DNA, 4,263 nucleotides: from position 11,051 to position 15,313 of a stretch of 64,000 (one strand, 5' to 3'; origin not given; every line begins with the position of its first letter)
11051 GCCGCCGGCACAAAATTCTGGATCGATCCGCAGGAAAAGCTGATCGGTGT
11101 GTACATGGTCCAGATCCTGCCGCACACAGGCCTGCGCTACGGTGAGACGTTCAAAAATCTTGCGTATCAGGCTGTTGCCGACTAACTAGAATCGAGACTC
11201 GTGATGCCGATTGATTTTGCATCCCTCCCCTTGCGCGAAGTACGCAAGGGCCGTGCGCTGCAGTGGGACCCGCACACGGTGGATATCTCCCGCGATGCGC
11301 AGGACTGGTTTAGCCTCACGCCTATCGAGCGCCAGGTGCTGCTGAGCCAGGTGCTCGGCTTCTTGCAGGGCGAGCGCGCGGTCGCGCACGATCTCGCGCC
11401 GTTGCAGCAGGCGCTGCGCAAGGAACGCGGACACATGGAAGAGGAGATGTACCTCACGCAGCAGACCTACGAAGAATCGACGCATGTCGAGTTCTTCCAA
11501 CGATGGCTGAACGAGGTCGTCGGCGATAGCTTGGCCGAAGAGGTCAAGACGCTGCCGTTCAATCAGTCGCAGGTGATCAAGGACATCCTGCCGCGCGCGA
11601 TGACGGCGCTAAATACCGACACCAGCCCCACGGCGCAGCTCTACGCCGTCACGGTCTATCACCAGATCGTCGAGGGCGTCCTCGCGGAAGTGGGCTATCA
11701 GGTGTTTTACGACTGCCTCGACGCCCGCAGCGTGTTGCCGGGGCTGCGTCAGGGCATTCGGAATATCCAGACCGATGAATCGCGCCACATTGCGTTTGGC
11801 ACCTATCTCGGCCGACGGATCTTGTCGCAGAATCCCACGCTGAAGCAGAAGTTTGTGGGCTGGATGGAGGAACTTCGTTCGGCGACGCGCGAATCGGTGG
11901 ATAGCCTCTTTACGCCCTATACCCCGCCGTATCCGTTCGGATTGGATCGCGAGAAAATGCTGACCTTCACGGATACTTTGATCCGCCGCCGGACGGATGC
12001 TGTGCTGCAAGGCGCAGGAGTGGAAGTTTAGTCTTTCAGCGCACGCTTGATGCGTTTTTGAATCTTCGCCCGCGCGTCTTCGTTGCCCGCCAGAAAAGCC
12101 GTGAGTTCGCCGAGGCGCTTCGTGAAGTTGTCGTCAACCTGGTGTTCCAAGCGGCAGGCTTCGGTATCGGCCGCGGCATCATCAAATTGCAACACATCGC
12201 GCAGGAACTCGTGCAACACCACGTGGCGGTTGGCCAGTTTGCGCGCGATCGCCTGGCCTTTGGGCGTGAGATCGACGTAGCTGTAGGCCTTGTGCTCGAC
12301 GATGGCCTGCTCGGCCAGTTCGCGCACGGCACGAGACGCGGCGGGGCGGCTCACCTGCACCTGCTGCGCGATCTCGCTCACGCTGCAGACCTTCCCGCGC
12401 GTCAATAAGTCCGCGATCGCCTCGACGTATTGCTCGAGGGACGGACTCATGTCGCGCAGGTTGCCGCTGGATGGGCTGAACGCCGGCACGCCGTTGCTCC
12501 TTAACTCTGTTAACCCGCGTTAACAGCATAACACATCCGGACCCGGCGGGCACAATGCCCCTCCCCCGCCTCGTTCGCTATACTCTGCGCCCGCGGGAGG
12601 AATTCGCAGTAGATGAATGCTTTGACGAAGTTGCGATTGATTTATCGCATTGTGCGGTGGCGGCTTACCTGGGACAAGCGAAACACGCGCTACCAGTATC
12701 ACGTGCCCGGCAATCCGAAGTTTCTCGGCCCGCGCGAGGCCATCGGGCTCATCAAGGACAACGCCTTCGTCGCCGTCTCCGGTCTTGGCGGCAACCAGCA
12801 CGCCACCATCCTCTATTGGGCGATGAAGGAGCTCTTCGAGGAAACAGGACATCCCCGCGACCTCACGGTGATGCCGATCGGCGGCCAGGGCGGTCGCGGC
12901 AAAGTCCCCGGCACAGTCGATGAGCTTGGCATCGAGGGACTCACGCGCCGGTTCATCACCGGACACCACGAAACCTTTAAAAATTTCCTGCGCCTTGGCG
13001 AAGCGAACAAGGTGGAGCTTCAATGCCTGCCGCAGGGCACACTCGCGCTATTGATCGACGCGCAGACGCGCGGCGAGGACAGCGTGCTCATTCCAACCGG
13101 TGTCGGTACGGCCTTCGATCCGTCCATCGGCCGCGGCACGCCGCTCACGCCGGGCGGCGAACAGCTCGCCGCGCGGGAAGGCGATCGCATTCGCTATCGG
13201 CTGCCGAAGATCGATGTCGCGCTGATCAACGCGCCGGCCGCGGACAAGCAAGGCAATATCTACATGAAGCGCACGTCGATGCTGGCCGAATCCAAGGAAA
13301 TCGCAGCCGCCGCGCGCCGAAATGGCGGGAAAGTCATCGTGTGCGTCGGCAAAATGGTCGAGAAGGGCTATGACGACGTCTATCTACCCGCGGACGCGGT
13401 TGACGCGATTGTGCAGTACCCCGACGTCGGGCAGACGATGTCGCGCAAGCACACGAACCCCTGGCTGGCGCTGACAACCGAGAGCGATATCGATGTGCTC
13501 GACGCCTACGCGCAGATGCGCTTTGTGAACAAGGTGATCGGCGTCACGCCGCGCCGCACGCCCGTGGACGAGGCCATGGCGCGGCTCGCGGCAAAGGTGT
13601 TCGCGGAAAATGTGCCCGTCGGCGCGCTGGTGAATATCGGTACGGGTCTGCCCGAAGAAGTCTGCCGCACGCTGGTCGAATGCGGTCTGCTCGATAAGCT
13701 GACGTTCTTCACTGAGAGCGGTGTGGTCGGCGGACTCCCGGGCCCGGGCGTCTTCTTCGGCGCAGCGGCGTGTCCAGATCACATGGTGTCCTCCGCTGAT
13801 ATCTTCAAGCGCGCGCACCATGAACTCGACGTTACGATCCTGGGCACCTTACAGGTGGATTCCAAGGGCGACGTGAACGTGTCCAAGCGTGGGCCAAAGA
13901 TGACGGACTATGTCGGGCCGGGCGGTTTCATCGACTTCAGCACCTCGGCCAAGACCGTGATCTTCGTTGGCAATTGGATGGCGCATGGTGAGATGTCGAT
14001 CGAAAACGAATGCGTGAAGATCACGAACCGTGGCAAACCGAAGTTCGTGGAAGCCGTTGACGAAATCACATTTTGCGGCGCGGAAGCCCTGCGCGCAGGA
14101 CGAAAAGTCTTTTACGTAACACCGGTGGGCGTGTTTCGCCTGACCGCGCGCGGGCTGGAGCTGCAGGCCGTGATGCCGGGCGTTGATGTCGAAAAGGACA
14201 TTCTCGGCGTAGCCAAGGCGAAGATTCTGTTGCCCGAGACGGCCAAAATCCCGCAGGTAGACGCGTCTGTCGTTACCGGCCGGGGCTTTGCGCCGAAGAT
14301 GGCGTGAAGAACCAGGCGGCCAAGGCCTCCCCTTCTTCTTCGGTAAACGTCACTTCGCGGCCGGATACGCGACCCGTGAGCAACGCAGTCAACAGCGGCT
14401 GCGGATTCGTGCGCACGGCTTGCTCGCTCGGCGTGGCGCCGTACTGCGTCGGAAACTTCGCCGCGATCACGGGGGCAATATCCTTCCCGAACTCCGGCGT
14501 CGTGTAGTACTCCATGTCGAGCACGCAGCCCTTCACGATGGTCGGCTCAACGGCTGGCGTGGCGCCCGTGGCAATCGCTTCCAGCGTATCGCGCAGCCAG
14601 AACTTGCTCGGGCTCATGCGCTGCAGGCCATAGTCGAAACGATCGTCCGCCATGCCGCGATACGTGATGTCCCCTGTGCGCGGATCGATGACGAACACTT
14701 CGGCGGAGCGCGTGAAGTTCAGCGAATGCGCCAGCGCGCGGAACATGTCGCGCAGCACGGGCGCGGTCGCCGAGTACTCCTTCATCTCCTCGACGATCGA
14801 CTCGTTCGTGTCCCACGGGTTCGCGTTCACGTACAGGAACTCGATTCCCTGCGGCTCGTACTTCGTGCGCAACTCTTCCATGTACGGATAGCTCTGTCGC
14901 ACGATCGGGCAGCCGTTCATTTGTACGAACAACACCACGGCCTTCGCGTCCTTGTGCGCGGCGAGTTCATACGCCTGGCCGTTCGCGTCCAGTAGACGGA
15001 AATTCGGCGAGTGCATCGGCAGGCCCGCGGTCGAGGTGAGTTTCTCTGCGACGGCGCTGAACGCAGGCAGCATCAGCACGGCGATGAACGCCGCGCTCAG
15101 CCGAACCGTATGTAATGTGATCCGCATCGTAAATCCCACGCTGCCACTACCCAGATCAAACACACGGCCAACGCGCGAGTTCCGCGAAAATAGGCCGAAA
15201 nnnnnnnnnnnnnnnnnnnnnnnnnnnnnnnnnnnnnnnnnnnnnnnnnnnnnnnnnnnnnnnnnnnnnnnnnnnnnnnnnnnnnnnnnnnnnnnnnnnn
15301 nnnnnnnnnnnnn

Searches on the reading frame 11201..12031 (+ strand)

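Call 64: search_protein_families(library=pfam, proteins=[window:11201-12031:+], max_evalue=0.000001)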
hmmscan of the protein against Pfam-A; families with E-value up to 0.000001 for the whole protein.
window:11201-12031:+ (276 aa): 1 family
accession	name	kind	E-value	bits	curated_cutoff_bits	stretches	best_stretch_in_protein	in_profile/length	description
PF00268.27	Ribonuc_red_sm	-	3.2e-20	73.1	33.6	1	15-231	17-231/281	Ribonucleotide reductase, small chain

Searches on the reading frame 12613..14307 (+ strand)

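Call 64: search_protein_families(library=pfam, proteins=[window:12613-14307:+], max_evalue=0.000001)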
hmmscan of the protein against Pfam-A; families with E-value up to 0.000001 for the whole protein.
window:12613-14307:+ (564 aa): 1 family
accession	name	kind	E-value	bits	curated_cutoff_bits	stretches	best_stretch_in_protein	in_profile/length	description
PF01144.29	CoA_trans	-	2.6e-14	53.6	23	1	42-268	6-216/217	Coenzyme A transferase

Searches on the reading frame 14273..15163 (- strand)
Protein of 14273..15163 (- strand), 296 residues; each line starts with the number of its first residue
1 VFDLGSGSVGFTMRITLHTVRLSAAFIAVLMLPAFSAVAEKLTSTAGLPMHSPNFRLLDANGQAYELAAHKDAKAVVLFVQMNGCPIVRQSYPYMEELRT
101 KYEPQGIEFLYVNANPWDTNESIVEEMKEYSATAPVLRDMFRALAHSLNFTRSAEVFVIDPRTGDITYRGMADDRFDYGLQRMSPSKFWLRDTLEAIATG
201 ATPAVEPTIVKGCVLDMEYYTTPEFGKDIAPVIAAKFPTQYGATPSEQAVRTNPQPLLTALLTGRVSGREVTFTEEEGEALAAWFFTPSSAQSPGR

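Call 64: search_protein_families(library=pfam, proteins=[window:14273-15163:-], max_evalue=0.000001)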
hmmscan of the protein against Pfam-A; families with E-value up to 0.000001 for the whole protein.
window:14273-15163:- (296 aa): 2 families
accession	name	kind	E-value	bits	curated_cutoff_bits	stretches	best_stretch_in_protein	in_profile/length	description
PF08534.16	Redoxin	-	6.4e-13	49.2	26.6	1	53-173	7-135/148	Redoxin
PF00578.27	AhpC-TSA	-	8.1e-12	45.6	26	1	53-162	6-118/124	AhpC/TSA family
